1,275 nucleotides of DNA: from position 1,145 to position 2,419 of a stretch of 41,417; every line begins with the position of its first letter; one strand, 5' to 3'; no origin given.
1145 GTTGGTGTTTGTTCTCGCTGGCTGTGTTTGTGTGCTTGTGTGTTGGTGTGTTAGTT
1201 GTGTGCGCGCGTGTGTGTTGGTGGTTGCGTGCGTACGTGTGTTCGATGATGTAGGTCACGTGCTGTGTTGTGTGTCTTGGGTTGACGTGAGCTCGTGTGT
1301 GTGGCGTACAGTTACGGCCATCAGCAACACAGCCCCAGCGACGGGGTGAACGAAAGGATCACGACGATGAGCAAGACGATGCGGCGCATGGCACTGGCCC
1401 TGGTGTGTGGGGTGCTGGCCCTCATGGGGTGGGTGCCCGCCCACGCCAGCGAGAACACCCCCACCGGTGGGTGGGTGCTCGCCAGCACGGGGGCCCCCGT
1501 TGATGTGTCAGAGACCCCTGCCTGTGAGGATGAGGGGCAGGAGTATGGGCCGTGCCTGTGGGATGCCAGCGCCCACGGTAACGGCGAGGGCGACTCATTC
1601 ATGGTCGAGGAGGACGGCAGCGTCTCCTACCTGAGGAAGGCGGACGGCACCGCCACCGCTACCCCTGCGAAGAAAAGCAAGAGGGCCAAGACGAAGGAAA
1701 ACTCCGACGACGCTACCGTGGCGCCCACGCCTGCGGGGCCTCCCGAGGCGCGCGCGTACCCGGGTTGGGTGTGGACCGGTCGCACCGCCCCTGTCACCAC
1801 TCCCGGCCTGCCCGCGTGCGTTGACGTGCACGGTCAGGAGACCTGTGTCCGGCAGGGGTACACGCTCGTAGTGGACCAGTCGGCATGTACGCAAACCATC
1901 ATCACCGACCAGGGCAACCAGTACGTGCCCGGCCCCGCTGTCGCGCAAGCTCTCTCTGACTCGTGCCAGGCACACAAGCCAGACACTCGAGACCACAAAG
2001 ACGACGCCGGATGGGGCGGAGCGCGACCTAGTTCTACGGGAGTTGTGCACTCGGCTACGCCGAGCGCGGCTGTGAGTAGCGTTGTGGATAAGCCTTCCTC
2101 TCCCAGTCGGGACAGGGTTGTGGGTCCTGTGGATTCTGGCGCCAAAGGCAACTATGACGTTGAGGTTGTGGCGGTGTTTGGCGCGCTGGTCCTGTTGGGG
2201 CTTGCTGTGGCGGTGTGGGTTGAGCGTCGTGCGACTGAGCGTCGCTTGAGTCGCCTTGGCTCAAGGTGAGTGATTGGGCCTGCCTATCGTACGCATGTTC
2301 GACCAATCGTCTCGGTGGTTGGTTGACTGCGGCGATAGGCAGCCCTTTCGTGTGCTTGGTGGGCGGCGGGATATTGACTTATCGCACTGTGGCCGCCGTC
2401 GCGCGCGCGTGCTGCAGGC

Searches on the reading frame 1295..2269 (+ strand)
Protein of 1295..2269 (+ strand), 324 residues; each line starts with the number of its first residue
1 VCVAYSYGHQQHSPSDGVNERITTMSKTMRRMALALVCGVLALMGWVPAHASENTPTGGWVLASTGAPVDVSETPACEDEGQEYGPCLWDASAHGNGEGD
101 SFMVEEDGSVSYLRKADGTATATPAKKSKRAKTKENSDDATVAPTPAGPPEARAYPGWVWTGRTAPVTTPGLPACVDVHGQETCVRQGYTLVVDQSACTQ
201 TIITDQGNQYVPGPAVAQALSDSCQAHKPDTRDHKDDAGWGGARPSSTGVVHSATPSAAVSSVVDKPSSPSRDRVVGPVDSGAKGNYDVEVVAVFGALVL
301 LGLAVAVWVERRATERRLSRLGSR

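Call 13: search_protein_families(library=phrogs, proteins=[window:1295-2269:+], max_evalue=0.001)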
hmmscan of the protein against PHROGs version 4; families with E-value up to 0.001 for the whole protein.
window:1295-2269:+ (324 aa): 3 families
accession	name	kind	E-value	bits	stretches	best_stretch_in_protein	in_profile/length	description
phrog_3994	-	unknown function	1.7e-08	35.8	1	28-116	4-91/142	-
phrog_19904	-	unknown function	3.9e-08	34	1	71-112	25-63/69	-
phrog_23104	-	unknown function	0.00015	22.7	1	70-104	25-57/67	-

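Call 81: search_protein_families(library=pfam, proteins=[window:1295-2269:+], max_evalue=0.01)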
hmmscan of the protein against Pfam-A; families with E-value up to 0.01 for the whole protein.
window:1295-2269:+ (324 aa): 0 families
